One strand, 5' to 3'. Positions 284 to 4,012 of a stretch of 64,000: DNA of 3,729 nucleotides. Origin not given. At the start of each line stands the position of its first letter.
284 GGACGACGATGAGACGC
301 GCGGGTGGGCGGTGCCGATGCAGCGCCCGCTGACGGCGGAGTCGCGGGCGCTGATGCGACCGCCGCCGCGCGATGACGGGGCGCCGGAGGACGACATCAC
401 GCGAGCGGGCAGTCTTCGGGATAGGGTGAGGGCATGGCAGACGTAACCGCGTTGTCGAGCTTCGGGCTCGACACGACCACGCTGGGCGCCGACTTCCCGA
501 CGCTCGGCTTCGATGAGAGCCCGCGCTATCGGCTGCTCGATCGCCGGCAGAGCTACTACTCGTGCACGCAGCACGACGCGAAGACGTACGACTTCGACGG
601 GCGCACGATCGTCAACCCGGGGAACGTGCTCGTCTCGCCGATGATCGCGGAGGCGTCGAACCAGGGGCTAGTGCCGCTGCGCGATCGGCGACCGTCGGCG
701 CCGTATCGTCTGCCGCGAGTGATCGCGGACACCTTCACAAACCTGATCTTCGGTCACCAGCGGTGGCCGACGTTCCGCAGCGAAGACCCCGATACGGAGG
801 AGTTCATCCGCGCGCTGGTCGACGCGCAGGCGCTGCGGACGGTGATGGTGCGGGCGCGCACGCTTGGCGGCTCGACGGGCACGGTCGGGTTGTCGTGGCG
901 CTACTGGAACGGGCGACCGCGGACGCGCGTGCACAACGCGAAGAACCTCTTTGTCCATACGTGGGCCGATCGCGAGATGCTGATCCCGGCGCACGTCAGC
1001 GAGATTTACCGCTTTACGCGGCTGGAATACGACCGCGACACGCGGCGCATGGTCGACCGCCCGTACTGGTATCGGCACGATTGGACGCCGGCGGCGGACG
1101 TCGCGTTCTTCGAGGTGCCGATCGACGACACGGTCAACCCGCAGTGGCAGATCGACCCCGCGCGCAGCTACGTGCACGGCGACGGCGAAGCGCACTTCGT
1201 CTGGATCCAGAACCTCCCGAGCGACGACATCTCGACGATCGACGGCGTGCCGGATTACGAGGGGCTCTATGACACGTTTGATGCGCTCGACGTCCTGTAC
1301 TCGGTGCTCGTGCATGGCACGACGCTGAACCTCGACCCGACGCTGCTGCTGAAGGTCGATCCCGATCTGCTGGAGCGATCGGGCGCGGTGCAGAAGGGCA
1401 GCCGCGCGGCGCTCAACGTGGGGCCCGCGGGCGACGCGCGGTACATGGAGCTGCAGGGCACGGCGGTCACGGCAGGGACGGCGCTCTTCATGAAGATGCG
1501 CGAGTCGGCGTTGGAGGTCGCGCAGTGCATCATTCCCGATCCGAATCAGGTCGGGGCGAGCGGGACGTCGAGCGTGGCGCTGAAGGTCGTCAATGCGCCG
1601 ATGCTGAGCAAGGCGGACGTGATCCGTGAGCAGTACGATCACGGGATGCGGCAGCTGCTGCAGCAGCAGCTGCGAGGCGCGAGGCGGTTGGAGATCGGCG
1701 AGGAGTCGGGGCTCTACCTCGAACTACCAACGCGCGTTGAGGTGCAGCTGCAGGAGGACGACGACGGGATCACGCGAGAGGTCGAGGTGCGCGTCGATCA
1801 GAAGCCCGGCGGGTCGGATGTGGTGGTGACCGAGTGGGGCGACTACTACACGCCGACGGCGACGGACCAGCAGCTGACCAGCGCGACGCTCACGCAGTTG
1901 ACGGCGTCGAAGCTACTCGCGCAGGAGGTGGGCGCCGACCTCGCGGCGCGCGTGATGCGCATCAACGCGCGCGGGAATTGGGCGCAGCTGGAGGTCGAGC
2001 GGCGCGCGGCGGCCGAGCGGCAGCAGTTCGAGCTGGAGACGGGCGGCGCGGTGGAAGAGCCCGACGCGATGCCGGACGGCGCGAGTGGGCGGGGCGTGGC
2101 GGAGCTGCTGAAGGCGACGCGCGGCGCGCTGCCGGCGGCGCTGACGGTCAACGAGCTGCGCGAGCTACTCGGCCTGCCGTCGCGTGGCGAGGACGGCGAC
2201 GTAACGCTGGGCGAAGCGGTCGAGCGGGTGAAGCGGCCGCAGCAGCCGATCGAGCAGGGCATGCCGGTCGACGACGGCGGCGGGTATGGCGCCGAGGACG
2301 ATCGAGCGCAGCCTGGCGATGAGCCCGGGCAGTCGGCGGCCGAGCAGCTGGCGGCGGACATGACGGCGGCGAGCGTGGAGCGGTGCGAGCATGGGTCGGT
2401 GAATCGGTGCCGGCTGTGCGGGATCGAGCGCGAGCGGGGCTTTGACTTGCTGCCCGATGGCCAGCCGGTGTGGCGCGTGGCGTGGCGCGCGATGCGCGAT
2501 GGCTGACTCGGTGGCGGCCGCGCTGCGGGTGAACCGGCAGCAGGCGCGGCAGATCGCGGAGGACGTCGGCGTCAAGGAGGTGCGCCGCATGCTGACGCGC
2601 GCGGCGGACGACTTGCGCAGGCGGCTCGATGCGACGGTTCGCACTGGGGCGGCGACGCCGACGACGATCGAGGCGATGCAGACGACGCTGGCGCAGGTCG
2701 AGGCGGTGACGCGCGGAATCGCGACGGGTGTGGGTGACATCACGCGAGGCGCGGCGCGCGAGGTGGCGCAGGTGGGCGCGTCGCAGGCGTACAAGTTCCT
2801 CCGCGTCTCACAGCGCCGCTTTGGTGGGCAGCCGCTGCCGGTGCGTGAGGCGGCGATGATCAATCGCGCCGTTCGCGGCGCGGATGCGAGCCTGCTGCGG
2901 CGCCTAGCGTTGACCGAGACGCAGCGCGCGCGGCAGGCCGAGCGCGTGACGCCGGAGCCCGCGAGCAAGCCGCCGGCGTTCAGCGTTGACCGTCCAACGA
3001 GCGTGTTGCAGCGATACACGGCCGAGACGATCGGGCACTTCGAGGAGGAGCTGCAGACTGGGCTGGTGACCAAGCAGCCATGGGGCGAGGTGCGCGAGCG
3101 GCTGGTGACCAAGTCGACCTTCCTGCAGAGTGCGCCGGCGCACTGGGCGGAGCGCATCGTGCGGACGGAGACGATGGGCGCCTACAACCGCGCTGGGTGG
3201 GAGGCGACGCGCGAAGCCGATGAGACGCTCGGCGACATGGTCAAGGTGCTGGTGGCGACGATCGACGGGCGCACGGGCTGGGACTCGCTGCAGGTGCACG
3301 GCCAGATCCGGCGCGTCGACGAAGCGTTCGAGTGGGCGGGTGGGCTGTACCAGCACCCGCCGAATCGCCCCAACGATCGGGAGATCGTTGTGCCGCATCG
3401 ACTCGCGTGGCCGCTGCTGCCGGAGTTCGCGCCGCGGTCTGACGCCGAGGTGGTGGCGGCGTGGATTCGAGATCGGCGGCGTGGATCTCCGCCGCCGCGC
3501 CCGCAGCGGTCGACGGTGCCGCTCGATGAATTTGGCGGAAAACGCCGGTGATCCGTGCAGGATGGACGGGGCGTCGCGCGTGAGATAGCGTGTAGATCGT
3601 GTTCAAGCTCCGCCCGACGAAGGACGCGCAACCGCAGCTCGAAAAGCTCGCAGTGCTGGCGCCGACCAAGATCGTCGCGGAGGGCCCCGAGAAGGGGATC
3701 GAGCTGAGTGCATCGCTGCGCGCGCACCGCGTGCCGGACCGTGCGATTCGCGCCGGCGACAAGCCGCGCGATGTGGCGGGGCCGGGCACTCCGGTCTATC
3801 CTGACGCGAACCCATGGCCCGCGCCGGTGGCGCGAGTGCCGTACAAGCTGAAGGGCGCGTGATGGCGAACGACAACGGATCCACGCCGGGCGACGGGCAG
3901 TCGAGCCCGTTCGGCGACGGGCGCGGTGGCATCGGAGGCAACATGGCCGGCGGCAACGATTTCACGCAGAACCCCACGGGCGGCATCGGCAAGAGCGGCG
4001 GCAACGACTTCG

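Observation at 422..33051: Class-L box (G)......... sits 6-8 nt before start codons: a probable family of leaderless late promoters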

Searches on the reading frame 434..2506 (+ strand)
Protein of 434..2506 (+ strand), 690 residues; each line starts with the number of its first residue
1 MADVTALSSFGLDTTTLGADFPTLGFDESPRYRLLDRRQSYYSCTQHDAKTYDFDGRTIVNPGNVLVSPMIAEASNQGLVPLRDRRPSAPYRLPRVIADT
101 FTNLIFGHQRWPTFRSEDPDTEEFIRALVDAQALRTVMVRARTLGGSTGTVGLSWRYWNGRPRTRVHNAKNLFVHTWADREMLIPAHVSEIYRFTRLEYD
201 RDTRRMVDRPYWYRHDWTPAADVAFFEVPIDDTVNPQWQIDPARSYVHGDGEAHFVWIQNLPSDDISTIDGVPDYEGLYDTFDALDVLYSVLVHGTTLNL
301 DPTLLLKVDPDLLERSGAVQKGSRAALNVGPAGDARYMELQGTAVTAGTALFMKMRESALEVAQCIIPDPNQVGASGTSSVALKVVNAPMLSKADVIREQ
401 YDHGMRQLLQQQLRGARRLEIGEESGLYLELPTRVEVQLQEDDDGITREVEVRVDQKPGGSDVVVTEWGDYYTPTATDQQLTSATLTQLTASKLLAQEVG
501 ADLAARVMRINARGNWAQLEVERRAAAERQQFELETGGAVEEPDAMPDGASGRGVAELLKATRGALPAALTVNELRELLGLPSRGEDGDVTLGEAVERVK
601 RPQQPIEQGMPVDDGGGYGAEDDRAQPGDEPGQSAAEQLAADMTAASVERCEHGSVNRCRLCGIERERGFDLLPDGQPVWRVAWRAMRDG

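Call 9: find_related_loci(query=window:434-2506:+, collection=viral_contigs, flank=10000)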
Query window:434-2506:+ (690 aa) in viral_contigs; peptide patterns used: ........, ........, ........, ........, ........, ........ (x = any residue, [..] = any of these).
1 stretches matched a pattern; 1 encode a relative of the query (tblastn E <= 1e-3); 1 distinct loci.
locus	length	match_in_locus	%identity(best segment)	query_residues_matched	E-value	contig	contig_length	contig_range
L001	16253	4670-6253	42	13-524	3e-126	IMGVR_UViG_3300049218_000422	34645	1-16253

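Call 10: search_protein_families(library=phrogs, proteins=[window:434-2506:+])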
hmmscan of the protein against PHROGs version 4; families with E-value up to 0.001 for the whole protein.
window:434-2506:+ (690 aa): 1 family
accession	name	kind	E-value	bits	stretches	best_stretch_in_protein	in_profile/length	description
phrog_533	-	head and packaging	0.00047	19.8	0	80-187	59-163/495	portal protein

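Call 12: find_related_loci(query=window:434-2506:+, collection=genome_contigs, flank=10000)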
Query window:434-2506:+ (690 aa) in genome_contigs; peptide patterns used: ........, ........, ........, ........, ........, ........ (x = any residue, [..] = any of these).
36 stretches matched a pattern, but none encodes a relative of the query by tblastn (E <= 1e-3).

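Call 13: find_homologous_proteins(query=window:434-2506:+)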
Query window:434-2506:+ (690 aa): 247 proteins with E <= 0.001 among 8000 candidates; the best 120 are listed.
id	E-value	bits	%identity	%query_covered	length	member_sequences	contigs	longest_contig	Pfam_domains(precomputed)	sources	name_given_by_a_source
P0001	0.0e+0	1575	100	100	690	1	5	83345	-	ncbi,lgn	-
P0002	1.3e-211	723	50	100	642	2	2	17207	-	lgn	-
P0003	7.0e-207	707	56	84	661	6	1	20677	-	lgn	-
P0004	3.2e-205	701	55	87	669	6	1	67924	-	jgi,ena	-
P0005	3.4e-204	698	56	85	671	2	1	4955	-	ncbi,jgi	jgi:hypothetical protein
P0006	6.3e-201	687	55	76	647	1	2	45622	-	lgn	-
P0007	8.9e-201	687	53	86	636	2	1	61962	-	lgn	-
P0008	2.1e-199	682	55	85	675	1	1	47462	-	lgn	-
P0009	1.6e-198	679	55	85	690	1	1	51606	-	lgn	-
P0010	2.3e-197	676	53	85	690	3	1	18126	-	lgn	-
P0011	4.6e-197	675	51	87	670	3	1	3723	-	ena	-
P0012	1.1e-195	670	53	86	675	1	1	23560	-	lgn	-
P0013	1.5e-195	670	53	85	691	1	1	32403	-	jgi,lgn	-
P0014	2.0e-195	669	54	82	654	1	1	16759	-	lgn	-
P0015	3.8e-195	668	52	87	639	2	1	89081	-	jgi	jgi:hypothetical protein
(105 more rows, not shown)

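Call 14: find_encoding_contigs(protein=P0001, flank=10000, max_places=5)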
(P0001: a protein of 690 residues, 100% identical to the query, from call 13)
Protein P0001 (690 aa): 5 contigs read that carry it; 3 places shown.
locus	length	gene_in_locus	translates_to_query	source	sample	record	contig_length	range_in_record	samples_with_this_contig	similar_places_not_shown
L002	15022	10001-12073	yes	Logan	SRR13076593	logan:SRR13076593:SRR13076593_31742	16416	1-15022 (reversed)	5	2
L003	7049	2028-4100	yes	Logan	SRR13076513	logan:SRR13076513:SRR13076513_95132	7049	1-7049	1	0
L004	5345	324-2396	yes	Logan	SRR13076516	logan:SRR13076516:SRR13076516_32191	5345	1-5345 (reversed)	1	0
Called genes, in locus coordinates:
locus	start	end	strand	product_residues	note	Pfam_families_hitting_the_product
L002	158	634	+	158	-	-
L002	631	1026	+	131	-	PF06094:GGACT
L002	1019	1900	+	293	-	PF07505:DUF5131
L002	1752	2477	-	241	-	-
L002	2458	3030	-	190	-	PF02195:ParB_N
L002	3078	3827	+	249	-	PF02195:ParB_N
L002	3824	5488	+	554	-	PF01555:N6_N4_Mtase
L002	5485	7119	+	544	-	-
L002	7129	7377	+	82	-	-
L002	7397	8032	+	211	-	-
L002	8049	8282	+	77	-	-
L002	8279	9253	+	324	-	-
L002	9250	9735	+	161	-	-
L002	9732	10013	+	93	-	-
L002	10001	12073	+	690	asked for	-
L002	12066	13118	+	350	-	PF04233:Phage_Mu_F (weak)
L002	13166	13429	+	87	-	-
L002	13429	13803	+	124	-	-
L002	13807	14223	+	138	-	-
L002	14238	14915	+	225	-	-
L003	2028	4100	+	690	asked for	-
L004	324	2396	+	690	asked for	-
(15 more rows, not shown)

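Call 78: search_protein_families(library=pfam, max_evalue=0.1, proteins=[L002:158-634:+, L002:1752-2477:-, L002:2458-3030:-, L002:3078-3827:+, L002:5485-7119:+, L002:7129-7377:+, L002:7397-8032:+, L002:8049-8282:+, L002:8279-9253:+, L002:9250-9735:+])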
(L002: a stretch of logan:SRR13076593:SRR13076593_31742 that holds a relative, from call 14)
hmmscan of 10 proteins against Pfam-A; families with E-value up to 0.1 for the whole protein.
L002:158-634:+ (158 aa): 3 families
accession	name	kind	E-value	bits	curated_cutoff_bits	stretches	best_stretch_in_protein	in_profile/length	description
PF04216.18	FdhE_N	-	0.019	15.7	28.7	1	61-130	94-161/167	FdhE, N-terminal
PF16450.11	Prot_ATP_ID_OB_C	-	0.059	13.7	23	0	26-47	10-31/56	Proteasomal ATPase OB C-terminal domain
PF24315.1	DUF7489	-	0.061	13.6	27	0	27-54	25-52/65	Domain of unknown function (DUF7489)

L002:1752-2477:- (241 aa): 0 families

L002:2458-3030:- (190 aa): 1 family
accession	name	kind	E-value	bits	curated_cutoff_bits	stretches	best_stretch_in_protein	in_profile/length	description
PF02195.25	ParB_N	-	1.3e-07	32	26.3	1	20-93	15-93/95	ParB N-terminal domain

L002:3078-3827:+ (249 aa): 1 family
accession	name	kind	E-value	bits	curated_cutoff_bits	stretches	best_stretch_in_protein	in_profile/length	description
PF02195.25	ParB_N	-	5.4e-11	42.8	26.3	1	52-138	3-87/95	ParB N-terminal domain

L002:5485-7119:+ (544 aa): 0 families

L002:7129-7377:+ (82 aa): 0 families

L002:7397-8032:+ (211 aa): 0 families

L002:8049-8282:+ (77 aa): 0 families

L002:8279-9253:+ (324 aa): 0 families

L002:9250-9735:+ (161 aa): 0 families

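Call 79: list_cluster_members(proteins=[P0001])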
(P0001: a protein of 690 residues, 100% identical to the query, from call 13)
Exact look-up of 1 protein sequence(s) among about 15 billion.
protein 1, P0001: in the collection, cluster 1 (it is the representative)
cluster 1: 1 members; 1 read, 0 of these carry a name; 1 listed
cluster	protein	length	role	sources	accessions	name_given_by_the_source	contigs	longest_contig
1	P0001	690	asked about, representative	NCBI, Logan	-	-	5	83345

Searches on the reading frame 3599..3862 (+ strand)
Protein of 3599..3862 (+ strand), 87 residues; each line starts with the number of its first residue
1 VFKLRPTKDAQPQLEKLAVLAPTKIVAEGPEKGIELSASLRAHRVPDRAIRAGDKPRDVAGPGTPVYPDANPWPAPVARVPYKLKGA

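Call 48: search_protein_families(library=pfam, max_evalue=0.01, proteins=[window:3599-3862:+])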
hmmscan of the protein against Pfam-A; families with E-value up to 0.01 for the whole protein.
window:3599-3862:+ (87 aa): 0 families
